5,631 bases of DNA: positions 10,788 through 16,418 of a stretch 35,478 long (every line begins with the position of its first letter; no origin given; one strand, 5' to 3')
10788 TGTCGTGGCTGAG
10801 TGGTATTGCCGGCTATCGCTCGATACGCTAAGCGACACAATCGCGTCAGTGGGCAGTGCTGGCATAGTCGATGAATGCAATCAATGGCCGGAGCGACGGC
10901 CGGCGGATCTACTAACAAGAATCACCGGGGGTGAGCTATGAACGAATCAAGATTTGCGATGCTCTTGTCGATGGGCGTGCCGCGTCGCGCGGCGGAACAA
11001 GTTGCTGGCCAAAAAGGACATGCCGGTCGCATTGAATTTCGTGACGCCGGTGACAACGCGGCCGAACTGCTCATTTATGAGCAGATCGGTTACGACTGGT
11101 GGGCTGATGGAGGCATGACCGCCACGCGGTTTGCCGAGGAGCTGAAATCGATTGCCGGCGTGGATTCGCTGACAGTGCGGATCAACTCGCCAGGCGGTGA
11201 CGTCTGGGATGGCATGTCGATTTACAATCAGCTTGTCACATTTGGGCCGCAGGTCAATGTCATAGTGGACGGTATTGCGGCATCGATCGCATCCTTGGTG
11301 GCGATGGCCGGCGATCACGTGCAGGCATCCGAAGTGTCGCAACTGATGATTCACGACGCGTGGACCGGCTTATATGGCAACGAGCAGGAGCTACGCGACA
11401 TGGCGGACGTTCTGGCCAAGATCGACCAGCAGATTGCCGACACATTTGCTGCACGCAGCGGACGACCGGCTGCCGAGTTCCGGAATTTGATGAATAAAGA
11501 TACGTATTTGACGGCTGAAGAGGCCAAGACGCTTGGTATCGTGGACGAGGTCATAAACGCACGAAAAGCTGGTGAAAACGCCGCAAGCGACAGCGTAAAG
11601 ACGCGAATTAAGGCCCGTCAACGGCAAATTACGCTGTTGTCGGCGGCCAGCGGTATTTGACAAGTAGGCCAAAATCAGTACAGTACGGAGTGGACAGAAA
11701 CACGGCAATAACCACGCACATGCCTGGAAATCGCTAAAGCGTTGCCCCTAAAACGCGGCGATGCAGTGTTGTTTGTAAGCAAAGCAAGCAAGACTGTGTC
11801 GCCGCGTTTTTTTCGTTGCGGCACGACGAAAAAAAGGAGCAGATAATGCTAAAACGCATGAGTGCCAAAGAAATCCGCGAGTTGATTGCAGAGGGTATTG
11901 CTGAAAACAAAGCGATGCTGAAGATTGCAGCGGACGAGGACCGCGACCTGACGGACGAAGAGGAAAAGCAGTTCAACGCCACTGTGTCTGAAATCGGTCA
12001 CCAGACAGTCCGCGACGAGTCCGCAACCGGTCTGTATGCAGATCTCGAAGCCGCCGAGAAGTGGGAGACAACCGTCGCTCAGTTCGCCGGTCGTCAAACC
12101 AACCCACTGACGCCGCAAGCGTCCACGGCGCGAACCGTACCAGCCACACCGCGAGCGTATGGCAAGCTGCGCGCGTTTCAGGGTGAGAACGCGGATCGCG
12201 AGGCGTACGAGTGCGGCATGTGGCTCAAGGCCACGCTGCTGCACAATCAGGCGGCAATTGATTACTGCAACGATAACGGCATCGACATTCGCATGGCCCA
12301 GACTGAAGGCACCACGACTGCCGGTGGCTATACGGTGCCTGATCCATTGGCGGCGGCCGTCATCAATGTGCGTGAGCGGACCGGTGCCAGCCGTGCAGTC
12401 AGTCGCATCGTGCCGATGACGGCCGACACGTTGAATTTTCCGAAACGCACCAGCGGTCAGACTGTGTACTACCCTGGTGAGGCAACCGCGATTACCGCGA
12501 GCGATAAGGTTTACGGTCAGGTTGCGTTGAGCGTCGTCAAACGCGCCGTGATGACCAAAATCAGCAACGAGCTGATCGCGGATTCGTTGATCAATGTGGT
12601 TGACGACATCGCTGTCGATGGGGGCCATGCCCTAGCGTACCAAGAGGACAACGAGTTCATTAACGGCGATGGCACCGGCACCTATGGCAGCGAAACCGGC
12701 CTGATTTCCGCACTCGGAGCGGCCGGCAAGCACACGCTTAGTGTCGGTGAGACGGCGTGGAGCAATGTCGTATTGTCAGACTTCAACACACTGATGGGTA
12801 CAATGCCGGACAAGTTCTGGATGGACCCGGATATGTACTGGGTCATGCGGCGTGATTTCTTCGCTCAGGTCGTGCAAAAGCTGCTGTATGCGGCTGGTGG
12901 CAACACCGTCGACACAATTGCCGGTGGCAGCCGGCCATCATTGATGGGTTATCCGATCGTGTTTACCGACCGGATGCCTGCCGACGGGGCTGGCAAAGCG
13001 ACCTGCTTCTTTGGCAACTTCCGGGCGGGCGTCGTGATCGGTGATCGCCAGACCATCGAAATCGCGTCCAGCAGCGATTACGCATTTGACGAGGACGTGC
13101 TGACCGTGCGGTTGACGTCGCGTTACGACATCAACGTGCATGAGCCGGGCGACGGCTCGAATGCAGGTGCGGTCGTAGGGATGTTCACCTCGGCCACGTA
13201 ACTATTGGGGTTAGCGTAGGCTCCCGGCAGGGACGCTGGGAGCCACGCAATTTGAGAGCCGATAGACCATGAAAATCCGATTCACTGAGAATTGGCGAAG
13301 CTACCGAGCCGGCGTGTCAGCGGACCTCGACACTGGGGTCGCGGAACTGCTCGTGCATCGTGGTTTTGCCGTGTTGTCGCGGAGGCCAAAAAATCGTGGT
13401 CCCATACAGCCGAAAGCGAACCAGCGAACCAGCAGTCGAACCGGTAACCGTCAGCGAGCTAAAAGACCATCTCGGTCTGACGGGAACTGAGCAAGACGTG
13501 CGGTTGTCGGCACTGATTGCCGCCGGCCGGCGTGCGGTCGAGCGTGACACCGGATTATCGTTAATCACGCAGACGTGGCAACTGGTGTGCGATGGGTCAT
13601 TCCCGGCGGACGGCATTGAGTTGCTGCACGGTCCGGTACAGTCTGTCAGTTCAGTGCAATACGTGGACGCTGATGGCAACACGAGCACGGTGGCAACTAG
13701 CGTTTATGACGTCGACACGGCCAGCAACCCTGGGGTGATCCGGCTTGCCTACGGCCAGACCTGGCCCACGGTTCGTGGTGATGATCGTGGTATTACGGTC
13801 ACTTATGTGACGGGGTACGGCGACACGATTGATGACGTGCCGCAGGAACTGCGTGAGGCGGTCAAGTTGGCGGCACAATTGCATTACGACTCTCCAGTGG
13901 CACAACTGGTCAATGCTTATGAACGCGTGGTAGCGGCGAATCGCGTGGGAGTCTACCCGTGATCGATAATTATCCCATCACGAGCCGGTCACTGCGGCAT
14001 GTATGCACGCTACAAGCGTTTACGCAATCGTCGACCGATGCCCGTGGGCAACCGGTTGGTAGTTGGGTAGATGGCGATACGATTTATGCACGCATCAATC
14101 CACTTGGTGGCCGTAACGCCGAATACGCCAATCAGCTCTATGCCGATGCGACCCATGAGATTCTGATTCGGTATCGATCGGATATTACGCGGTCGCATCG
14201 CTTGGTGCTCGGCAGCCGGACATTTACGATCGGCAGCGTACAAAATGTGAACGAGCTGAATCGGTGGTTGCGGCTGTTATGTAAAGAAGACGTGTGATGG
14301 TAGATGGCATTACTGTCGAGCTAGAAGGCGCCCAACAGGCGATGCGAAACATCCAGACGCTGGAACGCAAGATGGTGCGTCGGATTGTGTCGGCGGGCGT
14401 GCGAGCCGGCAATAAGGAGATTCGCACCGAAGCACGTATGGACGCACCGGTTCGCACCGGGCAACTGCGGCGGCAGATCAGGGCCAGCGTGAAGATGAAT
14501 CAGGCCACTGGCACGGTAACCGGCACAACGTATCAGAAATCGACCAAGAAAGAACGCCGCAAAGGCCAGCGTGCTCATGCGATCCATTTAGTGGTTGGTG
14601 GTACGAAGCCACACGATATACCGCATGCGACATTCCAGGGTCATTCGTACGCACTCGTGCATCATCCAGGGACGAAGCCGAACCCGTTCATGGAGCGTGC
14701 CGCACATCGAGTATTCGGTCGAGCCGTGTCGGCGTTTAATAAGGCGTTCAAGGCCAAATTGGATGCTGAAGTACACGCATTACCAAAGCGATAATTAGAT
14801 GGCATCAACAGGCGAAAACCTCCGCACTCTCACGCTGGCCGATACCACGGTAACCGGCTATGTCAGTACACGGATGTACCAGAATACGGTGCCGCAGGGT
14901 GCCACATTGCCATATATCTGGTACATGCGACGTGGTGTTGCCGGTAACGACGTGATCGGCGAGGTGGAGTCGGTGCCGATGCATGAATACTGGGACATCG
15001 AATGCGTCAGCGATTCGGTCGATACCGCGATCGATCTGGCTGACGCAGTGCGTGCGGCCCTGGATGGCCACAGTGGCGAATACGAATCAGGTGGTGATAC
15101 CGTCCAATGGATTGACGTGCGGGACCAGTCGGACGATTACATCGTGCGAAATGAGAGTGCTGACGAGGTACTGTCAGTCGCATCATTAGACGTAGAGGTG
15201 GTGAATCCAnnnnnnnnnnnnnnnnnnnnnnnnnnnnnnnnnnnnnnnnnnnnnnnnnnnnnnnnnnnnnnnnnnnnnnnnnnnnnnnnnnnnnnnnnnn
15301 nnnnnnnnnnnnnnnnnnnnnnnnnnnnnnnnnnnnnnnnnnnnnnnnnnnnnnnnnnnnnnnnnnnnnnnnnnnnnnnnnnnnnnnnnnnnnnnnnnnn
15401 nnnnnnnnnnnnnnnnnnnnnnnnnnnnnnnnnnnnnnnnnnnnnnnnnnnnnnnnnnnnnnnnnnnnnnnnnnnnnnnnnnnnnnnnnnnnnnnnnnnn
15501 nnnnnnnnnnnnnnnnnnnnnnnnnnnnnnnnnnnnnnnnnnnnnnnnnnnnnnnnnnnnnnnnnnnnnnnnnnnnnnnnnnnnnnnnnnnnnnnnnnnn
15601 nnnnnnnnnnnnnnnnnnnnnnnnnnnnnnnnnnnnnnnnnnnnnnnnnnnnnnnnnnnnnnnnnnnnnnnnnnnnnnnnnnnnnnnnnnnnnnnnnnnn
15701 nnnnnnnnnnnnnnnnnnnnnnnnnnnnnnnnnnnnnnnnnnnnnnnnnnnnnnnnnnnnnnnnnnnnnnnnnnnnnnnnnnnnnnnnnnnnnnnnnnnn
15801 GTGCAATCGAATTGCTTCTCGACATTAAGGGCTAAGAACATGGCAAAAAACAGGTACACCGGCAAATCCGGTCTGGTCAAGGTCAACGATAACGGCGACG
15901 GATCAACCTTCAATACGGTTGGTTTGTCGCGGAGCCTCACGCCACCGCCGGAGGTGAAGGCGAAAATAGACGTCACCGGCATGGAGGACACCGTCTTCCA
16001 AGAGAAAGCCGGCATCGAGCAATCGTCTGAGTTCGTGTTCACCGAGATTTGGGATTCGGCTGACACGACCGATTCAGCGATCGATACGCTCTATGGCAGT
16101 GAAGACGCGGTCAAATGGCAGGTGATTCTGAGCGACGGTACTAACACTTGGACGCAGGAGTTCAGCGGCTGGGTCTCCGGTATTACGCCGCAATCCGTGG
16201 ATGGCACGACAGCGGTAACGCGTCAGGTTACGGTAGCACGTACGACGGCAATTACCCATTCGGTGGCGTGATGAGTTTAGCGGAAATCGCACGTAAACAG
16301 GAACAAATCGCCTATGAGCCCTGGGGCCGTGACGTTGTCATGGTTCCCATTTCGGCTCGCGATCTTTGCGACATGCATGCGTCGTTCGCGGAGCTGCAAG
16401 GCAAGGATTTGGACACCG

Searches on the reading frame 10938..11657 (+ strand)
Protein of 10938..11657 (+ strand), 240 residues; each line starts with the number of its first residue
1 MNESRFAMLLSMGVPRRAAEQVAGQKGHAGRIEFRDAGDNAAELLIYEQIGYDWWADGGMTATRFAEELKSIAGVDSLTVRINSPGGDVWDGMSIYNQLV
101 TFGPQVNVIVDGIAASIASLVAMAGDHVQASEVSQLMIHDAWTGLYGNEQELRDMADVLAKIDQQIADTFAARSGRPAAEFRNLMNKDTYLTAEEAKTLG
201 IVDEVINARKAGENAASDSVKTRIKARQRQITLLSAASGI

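Call 22: search_protein_families(library=phrogs, proteins=[window:10938-11657:+], max_evalue=0.001)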
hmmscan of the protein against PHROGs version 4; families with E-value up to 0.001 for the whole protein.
window:10938-11657:+ (240 aa): 12 families
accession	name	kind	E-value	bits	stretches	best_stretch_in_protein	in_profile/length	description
phrog_94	-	head and packaging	8e-68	231.4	1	20-218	60-262/622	head maturation protease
phrog_2976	-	head and packaging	1.9e-65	223.1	1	32-221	11-198/394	head maturation protease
phrog_133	-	head and packaging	3e-56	192.4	1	38-223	16-196/668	head maturation protease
phrog_1684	-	head and packaging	2.9e-53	182.2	1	40-228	39-224/284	head maturation protease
phrog_3348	-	unknown function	2.7e-49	169.5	1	32-228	27-220/386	-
phrog_53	-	head and packaging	8.5e-24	85.6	1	32-222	67-298/583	head maturation protease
phrog_13984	-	unknown function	2.6e-18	67.3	1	36-137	26-122/123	-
phrog_23753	-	head and packaging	1.2e-17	65.5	1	58-215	22-181/298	head maturation protease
phrog_1827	-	other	2.5e-13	50.8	1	69-216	46-191/202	ATP-dependent protease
phrog_33547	-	unknown function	1e-10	42.1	1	75-206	29-159/357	-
phrog_11747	-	unknown function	1.3e-05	25.6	1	63-136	50-124/290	-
phrog_20705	-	head and packaging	3.3e-05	23.4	1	74-210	209-350/690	virion structural protein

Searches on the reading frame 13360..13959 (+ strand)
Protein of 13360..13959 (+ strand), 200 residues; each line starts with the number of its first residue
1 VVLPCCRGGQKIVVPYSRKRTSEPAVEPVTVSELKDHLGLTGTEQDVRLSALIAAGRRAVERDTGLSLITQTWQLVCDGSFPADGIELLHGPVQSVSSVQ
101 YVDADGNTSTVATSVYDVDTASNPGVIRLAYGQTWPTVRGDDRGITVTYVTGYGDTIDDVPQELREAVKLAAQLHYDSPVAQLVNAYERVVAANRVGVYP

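Call 117: search_protein_families(library=pfam, proteins=[window:13360-13959:+], max_evalue=0.001)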
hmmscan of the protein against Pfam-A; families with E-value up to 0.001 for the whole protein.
window:13360-13959:+ (200 aa): 1 family
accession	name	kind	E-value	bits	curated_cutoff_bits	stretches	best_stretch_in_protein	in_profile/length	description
PF05135.19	Phage_connect_1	-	4.4e-06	27.4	21.2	1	30-97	3-58/101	Phage gp6-like head-tail connector protein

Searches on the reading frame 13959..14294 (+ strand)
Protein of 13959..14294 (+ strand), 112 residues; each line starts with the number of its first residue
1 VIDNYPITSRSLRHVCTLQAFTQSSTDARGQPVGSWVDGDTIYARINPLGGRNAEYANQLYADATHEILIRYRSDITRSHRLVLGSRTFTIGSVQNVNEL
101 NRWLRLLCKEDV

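Call 117: search_protein_families(library=pfam, proteins=[window:13959-14294:+], max_evalue=0.001)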
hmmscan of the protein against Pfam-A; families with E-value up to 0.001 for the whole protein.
window:13959-14294:+ (112 aa): 1 family
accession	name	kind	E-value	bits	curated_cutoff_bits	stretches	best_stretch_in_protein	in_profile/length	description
PF05521.18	Phage_HCP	-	4.1e-20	72.8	25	1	10-110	4-105/106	Phage head completion protein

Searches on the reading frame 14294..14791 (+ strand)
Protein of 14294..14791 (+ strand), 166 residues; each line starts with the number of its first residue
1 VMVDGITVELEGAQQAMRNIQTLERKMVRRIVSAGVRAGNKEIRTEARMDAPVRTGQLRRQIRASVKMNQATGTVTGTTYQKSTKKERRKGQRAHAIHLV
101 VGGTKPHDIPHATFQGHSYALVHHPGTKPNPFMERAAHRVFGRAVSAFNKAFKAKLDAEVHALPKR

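Call 117: search_protein_families(library=pfam, proteins=[window:14294-14791:+], max_evalue=0.001)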
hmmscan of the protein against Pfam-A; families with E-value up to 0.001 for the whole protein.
window:14294-14791:+ (166 aa): 1 family
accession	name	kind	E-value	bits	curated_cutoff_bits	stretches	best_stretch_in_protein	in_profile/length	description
PF04883.17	HK97-gp10_like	-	6.1e-06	27.6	21.4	1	16-76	3-66/78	Bacteriophage HK97-gp10, putative tail-component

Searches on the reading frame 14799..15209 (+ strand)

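Call 117: search_protein_families(library=pfam, proteins=[window:14799-15209:+], max_evalue=0.001)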
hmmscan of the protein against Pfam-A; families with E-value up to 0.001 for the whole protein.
window:14799-15209:+ (137 aa): 1 family
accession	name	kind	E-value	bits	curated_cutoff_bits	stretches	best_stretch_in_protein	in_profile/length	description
PF11367.14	Tail_completion_gp17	-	3.3e-09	37.4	24.5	1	8-114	3-106/124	Tail completion protein gp17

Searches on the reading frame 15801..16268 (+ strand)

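Call 117: search_protein_families(library=pfam, proteins=[window:15801-16268:+], max_evalue=0.001)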
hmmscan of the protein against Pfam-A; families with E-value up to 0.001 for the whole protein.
window:15801-16268:+ (156 aa): 1 family
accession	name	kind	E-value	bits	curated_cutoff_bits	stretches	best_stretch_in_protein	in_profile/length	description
PF16460.11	Phage_TTP_11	-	9.8e-08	32.3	28.4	1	39-123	22-106/154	Phage tail tube, TTP, lambda-like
